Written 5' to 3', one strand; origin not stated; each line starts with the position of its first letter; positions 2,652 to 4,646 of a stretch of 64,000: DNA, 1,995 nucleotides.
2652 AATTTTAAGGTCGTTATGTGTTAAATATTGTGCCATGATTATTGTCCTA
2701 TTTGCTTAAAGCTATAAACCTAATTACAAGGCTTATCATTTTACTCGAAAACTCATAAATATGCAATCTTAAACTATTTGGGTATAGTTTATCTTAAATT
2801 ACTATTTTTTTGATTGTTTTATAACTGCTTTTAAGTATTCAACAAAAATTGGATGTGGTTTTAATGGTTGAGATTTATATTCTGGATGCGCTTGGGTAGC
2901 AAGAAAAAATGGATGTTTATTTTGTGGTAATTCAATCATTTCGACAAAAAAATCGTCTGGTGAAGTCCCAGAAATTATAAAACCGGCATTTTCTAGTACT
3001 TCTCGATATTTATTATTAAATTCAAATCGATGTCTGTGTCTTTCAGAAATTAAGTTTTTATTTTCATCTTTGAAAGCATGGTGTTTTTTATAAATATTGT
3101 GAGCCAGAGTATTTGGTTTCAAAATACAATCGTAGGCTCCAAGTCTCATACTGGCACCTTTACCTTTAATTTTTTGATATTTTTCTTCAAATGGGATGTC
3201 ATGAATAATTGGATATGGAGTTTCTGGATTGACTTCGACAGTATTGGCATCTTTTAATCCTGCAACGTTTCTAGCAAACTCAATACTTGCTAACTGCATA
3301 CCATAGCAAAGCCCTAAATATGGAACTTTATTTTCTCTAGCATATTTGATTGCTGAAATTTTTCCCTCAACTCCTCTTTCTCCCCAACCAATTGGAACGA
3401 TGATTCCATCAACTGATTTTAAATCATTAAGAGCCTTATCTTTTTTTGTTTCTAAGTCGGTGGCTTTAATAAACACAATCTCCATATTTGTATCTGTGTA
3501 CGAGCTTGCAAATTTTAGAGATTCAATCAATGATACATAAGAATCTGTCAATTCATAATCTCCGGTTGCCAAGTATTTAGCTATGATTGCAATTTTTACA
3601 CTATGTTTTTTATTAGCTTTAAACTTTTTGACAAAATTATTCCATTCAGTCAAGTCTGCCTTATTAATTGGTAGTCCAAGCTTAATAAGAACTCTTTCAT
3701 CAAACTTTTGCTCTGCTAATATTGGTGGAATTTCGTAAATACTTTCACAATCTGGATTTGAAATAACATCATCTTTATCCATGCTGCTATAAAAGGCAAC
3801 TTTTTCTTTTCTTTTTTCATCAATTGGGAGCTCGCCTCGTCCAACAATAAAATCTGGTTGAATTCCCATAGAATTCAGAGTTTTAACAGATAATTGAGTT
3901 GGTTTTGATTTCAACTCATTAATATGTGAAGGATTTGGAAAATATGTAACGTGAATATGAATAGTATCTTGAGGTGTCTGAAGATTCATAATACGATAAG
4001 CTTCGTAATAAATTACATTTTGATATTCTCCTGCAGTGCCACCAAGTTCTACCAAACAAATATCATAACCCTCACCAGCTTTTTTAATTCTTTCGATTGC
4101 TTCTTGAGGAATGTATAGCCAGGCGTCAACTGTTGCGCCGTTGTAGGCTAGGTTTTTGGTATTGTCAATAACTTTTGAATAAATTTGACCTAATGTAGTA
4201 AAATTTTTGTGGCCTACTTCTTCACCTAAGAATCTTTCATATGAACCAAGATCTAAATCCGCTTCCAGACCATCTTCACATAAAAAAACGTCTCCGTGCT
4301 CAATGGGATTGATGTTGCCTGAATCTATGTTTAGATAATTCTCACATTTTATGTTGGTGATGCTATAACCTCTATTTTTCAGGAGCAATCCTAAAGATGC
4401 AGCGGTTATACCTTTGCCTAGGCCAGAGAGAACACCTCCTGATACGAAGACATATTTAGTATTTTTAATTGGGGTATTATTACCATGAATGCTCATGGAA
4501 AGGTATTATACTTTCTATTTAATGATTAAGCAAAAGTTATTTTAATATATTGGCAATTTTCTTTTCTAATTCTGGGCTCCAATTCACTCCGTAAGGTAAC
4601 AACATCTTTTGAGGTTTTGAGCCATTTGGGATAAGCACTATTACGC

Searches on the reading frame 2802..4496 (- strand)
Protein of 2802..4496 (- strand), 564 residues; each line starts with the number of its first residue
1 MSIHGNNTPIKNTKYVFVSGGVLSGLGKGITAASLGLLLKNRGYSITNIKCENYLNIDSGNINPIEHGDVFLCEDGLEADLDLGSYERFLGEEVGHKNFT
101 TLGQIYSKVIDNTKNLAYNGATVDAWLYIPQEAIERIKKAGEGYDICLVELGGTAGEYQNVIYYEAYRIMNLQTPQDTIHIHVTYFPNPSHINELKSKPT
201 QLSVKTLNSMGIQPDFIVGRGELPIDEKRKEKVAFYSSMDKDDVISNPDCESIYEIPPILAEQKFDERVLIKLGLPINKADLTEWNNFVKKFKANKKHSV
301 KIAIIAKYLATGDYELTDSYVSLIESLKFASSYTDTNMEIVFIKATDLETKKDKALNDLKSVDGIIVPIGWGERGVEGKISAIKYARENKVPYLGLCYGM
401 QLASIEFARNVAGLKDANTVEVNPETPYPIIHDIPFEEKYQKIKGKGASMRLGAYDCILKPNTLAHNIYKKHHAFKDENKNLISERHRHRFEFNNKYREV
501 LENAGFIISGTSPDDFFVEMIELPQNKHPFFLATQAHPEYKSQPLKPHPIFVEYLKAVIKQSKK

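Call 42: find_encoding_contigs(protein=window:2802-4496:-, flank=10000, max_places=3)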
Protein window:2802-4496:- (564 aa): 2 contigs read that carry it; 2 places shown.
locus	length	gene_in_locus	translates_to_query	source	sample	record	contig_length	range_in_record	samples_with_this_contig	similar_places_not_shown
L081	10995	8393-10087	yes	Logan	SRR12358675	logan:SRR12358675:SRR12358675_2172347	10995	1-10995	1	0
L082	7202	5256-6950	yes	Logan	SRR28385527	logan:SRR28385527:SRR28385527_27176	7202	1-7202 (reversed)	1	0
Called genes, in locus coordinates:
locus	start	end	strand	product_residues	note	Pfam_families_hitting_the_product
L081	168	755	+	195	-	PF04011:LemA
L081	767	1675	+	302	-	PF01435:Peptidase_M48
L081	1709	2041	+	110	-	PF02686:GatC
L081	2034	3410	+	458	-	PF01425:Amidase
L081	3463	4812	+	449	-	PF02934:GatB_N, PF02637:GatB_Yqey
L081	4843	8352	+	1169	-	PF02811:PHP, PF07733:DNA_pol3_alpha, PF17657:DNA_pol3_finger, PF14579:HHH_6, PF01336:tRNA_anti-codon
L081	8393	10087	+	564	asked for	PF06418:CTP_synth_N, PF00117:GATase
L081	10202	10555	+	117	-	PF01245:Ribosomal_L19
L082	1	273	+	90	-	?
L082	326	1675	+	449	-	PF02934:GatB_N, PF02637:GatB_Yqey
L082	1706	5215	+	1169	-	PF02811:PHP, PF07733:DNA_pol3_alpha, PF17657:DNA_pol3_finger, PF14579:HHH_6, PF01336:tRNA_anti-codon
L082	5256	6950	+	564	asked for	PF06418:CTP_synth_N, PF00117:GATase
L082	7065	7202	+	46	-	?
